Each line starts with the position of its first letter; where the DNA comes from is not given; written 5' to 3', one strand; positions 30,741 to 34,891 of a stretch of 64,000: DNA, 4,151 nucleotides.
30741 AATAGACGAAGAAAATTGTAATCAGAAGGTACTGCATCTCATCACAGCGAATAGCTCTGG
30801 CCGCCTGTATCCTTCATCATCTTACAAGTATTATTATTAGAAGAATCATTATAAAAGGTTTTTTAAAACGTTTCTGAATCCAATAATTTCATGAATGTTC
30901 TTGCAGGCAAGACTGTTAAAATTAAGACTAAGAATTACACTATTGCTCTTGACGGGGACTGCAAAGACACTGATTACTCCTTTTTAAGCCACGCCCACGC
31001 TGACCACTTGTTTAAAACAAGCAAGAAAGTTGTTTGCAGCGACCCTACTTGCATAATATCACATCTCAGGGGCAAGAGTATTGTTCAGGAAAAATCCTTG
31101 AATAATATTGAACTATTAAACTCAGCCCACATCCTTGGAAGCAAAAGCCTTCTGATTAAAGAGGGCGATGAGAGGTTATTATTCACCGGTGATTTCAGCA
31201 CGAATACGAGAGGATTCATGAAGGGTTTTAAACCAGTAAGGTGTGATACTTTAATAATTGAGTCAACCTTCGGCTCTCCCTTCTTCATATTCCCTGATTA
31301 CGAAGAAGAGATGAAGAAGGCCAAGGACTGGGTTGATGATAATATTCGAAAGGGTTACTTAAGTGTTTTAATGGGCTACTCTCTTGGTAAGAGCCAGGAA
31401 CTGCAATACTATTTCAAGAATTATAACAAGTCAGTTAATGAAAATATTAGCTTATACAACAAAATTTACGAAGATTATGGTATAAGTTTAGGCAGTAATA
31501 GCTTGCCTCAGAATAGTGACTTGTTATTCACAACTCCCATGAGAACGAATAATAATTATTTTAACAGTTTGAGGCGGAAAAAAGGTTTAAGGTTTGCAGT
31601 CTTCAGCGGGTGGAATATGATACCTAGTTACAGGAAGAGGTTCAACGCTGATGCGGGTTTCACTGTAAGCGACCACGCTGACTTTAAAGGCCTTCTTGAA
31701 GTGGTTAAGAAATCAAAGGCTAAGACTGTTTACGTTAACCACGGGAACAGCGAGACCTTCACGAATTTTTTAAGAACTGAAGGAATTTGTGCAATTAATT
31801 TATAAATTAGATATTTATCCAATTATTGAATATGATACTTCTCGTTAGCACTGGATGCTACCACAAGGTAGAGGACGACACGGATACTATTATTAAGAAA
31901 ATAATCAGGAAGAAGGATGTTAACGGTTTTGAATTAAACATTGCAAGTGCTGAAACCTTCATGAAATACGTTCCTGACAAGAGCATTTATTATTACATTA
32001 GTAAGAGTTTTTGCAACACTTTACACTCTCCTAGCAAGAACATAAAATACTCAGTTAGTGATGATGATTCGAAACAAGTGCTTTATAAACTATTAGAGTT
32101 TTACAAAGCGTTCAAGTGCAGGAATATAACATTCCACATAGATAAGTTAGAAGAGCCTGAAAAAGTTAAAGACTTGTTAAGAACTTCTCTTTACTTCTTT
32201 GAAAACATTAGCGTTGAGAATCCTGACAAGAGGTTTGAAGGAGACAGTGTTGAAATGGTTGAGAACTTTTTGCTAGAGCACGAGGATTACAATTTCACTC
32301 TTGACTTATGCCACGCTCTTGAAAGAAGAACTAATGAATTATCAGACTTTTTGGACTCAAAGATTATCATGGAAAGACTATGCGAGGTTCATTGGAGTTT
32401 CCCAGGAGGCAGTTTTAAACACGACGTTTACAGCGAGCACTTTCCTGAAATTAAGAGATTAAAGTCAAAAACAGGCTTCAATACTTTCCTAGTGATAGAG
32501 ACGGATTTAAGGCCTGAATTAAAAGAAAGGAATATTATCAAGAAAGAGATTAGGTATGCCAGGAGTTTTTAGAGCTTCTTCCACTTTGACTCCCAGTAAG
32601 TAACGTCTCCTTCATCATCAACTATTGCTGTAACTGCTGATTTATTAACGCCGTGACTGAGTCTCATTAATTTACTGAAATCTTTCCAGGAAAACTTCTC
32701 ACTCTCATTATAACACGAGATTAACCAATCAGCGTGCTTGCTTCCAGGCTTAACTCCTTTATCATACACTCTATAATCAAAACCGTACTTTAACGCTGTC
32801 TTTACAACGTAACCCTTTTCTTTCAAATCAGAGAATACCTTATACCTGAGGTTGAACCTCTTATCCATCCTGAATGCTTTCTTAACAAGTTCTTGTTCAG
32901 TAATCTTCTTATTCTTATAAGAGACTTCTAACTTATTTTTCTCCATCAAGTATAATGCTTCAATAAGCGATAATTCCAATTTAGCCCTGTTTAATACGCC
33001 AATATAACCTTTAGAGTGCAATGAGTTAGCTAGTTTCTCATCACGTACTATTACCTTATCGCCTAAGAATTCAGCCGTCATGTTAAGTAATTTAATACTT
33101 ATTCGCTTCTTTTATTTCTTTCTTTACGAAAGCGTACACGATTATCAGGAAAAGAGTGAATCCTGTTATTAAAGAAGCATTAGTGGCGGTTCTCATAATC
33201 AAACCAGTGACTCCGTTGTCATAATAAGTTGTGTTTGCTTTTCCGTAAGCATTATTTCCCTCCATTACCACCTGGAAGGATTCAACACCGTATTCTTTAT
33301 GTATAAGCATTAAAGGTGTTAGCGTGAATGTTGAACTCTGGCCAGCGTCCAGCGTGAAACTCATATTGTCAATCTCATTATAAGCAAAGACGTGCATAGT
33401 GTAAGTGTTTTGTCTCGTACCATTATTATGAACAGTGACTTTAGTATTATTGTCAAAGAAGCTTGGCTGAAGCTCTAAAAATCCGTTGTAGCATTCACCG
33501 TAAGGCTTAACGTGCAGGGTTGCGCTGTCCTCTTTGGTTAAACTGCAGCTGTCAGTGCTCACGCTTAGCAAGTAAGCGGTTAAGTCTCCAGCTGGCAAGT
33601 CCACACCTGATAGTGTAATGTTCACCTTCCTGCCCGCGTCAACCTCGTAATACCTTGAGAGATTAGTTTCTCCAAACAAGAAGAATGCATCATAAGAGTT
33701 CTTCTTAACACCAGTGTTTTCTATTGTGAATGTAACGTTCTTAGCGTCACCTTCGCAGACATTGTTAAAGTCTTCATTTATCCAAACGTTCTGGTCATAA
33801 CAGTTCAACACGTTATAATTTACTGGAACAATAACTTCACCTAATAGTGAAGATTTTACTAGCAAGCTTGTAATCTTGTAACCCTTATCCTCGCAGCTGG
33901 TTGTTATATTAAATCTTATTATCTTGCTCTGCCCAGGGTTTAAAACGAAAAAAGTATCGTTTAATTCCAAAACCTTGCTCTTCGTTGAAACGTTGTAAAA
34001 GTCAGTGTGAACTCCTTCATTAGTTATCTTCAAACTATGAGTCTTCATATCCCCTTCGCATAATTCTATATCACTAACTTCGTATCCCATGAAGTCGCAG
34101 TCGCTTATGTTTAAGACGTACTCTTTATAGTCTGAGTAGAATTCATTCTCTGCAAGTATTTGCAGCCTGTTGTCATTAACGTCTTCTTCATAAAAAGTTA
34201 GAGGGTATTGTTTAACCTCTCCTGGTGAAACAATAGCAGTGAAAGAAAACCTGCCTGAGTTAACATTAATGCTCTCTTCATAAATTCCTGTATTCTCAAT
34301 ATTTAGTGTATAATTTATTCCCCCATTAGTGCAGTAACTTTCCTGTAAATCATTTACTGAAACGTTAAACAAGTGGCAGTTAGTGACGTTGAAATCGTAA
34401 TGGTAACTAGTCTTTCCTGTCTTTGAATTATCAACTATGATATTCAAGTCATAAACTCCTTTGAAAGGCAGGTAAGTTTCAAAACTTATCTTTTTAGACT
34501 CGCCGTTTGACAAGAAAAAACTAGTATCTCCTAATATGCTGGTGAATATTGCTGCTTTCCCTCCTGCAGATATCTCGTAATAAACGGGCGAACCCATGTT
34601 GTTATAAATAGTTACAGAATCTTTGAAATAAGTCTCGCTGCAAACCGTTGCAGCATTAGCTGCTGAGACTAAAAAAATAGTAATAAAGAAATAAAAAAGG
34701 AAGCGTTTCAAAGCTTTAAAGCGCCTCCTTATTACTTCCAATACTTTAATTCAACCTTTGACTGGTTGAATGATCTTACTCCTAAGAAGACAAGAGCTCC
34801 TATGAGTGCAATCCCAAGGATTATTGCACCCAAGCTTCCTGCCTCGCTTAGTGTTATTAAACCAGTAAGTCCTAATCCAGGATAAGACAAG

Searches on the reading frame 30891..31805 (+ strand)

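Call 83: search_protein_families(library=pfam, proteins=[window:30891-31805:+], max_evalue=0.001)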
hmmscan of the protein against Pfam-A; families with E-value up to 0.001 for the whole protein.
window:30891-31805:+ (304 aa): 1 family
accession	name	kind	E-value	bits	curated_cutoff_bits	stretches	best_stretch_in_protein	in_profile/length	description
PF07521.17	RMMBL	-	0.00016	22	21.6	1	259-293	14-48/63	Zn-dependent metallo-hydrolase RNA specificity domain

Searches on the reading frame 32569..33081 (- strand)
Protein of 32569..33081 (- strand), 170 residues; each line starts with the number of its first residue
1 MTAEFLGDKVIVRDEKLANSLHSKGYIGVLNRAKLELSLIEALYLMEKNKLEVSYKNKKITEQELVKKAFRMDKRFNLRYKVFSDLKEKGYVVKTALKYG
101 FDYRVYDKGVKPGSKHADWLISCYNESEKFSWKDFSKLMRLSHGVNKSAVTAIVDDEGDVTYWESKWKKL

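Call 83: search_protein_families(library=pfam, proteins=[window:32569-33081:-], max_evalue=0.001)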
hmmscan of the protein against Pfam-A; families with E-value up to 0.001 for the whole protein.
window:32569-33081:- (170 aa): 3 families
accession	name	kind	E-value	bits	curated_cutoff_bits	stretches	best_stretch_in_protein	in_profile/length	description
PF01974.23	tRNA_int_endo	-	1.3e-28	99.3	27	1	76-162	1-85/85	tRNA intron endonuclease, catalytic C-terminal domain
PF02778.19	tRNA_int_endo_N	-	3.4e-18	65.3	21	1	1-65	1-66/67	tRNA intron endonuclease, N-terminal domain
PF12928.12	tRNA_int_end_N2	-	0.00057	20.4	24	1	21-54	37-68/69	tRNA-splicing endonuclease subunit sen54 N-term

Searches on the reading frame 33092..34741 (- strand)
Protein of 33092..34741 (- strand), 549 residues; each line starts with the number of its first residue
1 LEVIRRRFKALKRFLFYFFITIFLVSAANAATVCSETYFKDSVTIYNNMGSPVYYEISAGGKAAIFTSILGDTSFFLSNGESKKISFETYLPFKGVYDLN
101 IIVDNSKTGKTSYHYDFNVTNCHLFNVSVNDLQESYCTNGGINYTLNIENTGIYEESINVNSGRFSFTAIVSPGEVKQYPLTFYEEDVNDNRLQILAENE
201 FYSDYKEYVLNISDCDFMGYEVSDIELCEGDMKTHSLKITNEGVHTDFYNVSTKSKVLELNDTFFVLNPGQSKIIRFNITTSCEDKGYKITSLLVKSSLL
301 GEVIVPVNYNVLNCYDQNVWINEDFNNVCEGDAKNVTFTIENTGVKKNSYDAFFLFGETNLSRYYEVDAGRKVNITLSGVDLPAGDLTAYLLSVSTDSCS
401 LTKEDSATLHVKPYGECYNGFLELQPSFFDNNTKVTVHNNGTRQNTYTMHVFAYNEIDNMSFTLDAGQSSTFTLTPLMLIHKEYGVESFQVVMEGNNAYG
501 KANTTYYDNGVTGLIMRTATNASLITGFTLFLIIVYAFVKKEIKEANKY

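Call 7: search_protein_families(library=pfam, proteins=[window:33092-34741:-], max_evalue=1)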
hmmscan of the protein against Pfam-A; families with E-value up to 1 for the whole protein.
window:33092-34741:- (549 aa): 4 families
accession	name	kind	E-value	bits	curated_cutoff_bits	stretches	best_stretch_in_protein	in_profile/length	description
PF06280.18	fn3_5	-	0.0017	19.4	27.6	0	429-476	31-78/112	Fn3-like domain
PF17753.7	Ig_mannosidase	-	0.026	14.6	22.6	0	259-282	40-67/81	Ig-fold domain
PF23265.1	Ig-like_KY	-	0.077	13.6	27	1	80-112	76-107/129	KY-like, immunoglobulin-like domain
PF07705.17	CARDB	-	0.26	12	22.7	0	431-497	21-87/101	CARDB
